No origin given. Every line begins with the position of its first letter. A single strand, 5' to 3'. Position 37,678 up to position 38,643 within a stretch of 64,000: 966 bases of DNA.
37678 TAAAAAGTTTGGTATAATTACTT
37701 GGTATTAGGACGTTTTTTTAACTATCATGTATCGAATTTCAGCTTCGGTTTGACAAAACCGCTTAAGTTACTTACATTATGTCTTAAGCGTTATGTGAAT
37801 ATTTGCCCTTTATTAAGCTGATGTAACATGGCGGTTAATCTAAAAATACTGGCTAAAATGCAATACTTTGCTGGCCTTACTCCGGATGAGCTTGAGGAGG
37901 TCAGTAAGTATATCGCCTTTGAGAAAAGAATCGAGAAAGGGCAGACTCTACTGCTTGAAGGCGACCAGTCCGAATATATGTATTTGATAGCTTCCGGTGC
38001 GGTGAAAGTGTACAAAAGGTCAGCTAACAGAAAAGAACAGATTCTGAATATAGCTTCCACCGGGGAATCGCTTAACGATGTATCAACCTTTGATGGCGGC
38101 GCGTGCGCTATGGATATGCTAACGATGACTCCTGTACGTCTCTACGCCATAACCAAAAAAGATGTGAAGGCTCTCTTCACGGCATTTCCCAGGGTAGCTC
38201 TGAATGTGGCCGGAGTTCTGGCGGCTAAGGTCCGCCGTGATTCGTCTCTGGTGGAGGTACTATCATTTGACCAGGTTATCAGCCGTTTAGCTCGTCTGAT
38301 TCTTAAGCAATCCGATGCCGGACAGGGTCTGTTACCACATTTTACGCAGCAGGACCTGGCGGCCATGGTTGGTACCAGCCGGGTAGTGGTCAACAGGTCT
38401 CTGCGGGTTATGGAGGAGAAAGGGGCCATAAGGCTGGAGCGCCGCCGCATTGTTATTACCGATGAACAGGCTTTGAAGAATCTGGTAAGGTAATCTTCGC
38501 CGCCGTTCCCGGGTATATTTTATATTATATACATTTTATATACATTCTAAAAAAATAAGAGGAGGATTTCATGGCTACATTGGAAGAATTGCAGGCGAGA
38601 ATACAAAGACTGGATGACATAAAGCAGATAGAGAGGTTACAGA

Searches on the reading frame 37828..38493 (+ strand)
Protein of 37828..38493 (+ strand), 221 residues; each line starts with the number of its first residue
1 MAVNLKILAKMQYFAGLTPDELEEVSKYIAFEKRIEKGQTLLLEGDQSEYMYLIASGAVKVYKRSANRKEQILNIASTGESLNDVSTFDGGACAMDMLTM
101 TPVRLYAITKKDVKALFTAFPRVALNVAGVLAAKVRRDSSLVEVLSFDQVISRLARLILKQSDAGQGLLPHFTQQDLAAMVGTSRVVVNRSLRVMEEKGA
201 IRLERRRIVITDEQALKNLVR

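Call 5: search_protein_families(library=pfam, proteins=[window:37828-38493:+], max_evalue=0.01)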
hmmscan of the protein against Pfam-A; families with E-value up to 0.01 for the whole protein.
window:37828-38493:+ (221 aa): 6 families
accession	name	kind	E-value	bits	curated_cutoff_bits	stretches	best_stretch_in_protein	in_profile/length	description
PF00027.35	cNMP_binding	-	4.8e-18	65.4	27.5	1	33-117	2-86/89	Cyclic nucleotide-binding domain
PF13545.12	HTH_Crp_2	-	9.8e-18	64.3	27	1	153-219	2-70/70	Crp-like helix-turn-helix domain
PF12802.13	MarR_2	-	0.00041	20.9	27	1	172-205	21-54/61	MarR family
PF13412.12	HTH_24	-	0.0006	19.8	21.9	1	173-202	19-48/48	Winged helix-turn-helix DNA-binding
PF00392.27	GntR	-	0.0054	16.8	27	0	149-207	4-60/64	Bacterial regulatory proteins, gntR family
PF00325.26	Crp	-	0.0069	16.5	21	0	173-201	4-32/32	Bacterial regulatory proteins, crp family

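Call 6: search_protein_families(library=ncbifam, proteins=[window:37828-38493:+], max_evalue=0.01)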
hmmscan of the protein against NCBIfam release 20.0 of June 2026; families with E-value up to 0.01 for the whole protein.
window:37828-38493:+ (221 aa): 13 families
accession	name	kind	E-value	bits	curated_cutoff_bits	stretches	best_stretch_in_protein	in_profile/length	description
NF008732.0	PRK11753.1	equivalog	4.8e-18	65.4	266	1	32-212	25-212/214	cAMP-activated global transcriptional regulator CRP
NF006901.0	PRK09392.1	equivalog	1.8e-15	56.9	211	1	8-221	9-222/236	transcriptional activator FtrB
NF053664.1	TransRegPtrACyano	equivalog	1.1e-09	37.9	300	1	49-213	28-193/196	Crp/Fnr family transcriptional regulator PtrA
NF008365.0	PRK11161.1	subfamily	1.3e-09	37.7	228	1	17-219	34-242/250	fumarate/nitrate reduction transcriptional regulator Fnr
TIGR03697.1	NtcA_cyano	equivalog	5.7e-09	36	244.95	1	38-216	1-188/193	global nitrogen regulator NtcA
NF050806.1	TransRegFixKCaul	equivalog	8.5e-08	31.7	300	1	32-220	25-214/215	transcriptional regulator FixK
NF041163.2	encap_f2b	equivalog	1.3e-06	27.8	400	1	7-134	72-200/450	family 2B encapsulin nanocompartment shell protein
NF045989.1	TransRegFnrLRhodb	equivalog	5e-05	22.6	300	1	19-216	26-231/245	transcriptional regulator FnrL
NF007707.0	PRK10402.1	subfamily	0.00029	20.5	180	1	34-219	35-217/226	transcriptional regulator YeiL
NF058543.1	ActPatMycb56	equivalog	0.00095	18.1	460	1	11-107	1-95/317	acetyltransferase Pat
TIGR03338.1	phnR_burk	equivalog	0.0022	17.6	271.5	1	171-213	34-76/212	phosphonate utilization associated transcriptional regulator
NF050815.1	TransActFtrBCaul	equivalog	0.0038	16.5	300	1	29-161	31-162/251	transcriptional activator FtrB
TIGR03896.1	cyc_nuc_ocin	subfamily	0.0041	16.5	161.05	1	33-130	164-261/317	bacteriocin-type transport-associated protein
